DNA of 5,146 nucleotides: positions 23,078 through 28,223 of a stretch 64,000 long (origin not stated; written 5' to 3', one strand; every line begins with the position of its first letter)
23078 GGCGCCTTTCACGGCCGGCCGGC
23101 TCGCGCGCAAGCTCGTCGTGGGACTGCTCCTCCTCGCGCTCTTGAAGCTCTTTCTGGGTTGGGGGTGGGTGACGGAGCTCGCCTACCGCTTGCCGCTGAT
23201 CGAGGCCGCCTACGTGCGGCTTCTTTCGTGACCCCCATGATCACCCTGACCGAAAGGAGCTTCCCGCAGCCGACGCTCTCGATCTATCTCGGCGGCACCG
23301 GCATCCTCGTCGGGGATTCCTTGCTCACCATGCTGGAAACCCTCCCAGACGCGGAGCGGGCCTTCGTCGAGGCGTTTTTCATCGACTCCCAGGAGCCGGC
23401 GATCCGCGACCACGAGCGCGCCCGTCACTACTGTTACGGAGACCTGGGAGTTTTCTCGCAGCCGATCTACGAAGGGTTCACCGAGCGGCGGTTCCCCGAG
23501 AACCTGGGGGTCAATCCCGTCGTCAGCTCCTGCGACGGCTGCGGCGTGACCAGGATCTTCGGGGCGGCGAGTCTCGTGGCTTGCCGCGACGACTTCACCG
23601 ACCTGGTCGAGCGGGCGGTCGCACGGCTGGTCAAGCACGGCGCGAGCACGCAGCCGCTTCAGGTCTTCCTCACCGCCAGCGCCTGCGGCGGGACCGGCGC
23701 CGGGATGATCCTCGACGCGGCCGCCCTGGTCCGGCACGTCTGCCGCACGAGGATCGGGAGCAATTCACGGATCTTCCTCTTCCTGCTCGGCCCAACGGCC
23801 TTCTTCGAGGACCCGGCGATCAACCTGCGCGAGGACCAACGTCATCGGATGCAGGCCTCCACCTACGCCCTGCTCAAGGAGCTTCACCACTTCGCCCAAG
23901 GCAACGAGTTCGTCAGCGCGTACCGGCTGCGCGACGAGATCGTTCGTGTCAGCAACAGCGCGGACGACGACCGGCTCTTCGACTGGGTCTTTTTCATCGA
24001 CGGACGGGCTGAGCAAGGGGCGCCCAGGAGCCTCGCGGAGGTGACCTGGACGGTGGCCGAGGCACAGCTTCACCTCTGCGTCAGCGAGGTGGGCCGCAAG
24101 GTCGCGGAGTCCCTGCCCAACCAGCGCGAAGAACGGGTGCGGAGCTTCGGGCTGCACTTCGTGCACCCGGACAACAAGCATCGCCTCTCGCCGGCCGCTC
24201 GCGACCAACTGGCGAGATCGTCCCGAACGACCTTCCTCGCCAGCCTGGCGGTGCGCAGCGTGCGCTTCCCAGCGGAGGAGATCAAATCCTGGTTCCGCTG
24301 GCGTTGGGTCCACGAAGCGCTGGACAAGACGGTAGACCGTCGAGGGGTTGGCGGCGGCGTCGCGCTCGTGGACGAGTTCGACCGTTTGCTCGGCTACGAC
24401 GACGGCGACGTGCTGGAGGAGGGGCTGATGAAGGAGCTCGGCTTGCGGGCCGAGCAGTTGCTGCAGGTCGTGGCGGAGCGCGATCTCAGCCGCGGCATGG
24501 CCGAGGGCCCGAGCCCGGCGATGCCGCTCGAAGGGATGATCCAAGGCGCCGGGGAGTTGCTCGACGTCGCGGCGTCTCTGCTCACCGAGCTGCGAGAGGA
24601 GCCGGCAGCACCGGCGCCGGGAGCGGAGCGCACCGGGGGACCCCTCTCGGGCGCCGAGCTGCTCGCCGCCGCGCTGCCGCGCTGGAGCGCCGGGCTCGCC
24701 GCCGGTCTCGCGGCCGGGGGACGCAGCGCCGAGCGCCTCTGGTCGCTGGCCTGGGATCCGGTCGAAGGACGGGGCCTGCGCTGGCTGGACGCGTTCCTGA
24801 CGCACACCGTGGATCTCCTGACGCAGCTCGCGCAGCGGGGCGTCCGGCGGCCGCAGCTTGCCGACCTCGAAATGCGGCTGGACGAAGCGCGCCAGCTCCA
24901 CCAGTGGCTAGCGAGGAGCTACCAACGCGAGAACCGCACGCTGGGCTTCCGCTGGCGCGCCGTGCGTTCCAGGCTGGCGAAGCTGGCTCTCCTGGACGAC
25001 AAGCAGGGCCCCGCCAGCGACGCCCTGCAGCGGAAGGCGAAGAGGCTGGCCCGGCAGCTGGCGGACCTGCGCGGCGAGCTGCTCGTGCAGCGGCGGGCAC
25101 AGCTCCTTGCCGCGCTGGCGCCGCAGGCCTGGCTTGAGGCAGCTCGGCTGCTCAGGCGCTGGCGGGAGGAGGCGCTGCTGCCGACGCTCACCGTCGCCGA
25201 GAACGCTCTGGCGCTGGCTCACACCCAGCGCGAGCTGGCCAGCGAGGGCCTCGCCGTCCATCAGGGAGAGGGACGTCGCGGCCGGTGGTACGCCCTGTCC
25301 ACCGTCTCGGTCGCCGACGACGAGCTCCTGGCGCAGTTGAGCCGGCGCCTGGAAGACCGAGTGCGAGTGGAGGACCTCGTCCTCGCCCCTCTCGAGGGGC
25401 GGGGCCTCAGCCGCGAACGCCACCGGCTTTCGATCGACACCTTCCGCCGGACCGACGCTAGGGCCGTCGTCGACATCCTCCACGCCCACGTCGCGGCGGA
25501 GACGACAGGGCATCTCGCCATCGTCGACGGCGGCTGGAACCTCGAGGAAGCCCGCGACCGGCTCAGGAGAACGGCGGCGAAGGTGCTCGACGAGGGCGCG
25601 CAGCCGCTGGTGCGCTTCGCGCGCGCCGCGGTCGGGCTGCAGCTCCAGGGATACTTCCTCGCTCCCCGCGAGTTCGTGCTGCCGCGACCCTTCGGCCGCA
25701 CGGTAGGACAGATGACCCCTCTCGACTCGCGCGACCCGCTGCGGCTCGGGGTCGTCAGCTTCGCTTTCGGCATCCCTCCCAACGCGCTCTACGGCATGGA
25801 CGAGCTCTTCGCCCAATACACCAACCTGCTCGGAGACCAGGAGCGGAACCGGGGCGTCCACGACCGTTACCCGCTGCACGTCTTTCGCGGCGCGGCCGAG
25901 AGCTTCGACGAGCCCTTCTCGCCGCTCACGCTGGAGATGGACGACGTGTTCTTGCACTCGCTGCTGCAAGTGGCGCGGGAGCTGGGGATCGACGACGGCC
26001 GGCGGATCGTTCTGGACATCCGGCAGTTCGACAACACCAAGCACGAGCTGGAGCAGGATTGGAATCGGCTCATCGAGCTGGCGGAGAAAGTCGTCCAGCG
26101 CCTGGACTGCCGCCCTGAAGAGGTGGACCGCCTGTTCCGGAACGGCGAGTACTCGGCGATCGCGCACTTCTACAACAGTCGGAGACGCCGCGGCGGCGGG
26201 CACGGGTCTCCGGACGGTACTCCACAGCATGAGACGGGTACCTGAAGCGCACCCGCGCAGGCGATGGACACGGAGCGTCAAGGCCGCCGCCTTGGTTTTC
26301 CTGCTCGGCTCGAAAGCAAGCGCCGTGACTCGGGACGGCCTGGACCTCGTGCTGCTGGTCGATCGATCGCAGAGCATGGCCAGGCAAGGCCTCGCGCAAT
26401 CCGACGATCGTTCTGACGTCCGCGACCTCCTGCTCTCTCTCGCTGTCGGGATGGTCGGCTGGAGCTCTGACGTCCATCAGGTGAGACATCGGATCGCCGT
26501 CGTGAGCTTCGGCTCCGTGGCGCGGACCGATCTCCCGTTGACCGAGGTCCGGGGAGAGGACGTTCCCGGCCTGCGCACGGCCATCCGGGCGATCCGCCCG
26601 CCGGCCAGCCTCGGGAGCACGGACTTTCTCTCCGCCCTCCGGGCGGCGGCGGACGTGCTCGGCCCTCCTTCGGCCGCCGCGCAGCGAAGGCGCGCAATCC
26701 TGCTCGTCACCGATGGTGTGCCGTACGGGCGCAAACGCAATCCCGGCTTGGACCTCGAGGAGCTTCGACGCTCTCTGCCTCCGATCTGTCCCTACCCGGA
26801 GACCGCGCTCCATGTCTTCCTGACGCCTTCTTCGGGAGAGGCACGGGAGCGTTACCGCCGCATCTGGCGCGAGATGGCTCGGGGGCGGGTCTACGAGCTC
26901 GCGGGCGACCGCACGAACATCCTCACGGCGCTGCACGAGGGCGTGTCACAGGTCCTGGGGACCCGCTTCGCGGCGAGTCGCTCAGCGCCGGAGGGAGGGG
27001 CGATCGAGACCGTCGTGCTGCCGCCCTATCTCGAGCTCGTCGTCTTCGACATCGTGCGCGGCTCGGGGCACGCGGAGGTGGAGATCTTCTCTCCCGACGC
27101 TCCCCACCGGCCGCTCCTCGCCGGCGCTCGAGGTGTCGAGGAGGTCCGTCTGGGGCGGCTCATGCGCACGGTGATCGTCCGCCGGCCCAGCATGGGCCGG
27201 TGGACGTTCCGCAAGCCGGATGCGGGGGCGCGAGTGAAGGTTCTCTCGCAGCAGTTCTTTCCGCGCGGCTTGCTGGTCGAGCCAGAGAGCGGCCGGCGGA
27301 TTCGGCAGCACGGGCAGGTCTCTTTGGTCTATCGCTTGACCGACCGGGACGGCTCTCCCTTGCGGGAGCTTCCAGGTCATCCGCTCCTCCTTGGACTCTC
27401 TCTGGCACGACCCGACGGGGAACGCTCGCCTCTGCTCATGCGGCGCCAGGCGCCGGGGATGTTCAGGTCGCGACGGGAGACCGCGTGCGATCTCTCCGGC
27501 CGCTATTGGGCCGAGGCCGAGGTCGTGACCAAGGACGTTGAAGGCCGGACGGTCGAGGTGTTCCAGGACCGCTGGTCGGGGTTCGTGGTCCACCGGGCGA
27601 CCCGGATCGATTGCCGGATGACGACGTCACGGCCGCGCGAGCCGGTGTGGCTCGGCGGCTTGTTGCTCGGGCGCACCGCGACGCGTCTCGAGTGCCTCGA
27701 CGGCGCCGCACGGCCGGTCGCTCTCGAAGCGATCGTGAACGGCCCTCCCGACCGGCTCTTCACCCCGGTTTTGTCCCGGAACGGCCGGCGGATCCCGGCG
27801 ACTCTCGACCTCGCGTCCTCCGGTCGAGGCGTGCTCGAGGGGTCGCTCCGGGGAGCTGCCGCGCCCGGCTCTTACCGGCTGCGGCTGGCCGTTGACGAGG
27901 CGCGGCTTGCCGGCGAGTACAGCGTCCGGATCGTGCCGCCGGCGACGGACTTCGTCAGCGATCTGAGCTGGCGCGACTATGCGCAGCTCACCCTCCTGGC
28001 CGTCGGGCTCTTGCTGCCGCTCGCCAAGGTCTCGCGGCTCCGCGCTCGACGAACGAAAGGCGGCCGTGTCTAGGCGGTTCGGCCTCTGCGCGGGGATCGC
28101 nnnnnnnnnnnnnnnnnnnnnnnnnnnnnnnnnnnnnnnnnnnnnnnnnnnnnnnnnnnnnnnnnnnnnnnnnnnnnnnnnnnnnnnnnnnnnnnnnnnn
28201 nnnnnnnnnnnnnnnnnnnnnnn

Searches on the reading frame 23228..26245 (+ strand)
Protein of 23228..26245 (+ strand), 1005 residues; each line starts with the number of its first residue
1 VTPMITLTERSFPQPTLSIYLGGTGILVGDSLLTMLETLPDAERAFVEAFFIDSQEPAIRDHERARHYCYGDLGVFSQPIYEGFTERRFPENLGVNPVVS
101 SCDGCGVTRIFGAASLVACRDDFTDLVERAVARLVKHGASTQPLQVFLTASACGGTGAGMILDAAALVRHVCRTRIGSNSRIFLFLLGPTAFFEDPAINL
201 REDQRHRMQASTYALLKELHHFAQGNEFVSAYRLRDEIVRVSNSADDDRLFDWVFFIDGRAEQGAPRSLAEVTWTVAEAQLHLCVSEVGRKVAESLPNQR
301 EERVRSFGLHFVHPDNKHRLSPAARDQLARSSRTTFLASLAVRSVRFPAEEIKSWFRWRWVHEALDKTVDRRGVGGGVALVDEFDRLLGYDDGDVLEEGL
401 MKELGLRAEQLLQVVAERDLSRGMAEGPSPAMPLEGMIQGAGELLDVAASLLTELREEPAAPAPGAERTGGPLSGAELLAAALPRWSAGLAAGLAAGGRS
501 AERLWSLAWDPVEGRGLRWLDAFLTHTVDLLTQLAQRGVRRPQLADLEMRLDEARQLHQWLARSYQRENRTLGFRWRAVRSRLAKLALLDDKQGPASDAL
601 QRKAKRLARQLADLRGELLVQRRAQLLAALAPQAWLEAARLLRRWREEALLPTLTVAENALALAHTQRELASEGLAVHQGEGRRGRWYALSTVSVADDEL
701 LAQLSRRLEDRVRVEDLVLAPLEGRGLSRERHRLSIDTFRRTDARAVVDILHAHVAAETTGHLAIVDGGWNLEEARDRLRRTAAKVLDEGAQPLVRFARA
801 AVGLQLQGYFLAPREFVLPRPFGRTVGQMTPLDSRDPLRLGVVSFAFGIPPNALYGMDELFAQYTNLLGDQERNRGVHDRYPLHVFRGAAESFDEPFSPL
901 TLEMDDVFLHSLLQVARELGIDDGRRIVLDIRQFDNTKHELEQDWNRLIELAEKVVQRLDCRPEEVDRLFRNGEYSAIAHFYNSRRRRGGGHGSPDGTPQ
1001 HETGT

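Call 52: search_protein_families(library=pfam, proteins=[window:23228-26245:+], max_evalue=0.01)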
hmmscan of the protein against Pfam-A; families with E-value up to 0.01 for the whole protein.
window:23228-26245:+ (1005 aa): 1 family
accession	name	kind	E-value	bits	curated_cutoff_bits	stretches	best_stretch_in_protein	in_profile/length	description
PF13809.12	Tubulin_2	-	1.2e-24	87.7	27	1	21-364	5-354/356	Tubulin like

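Call 68: search_protein_families(library=padloc, proteins=[window:23228-26245:+], max_evalue=0.001)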
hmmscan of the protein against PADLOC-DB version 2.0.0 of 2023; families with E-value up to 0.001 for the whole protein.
window:23228-26245:+ (1005 aa): 0 families

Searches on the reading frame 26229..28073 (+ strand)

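Call 8: search_protein_families(library=pfam, proteins=[window:26229-28073:+], max_evalue=0.01)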
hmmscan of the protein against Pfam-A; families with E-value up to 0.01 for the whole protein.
window:26229-28073:+ (614 aa): 2 families
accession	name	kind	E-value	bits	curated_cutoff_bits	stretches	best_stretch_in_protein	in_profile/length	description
PF13519.12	VWA_2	-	3.2e-11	44.2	27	1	40-163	1-106/107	von Willebrand factor type A domain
PF00092.34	VWA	-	1.1e-08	35.9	23.8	1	39-167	1-117/174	von Willebrand factor type A domain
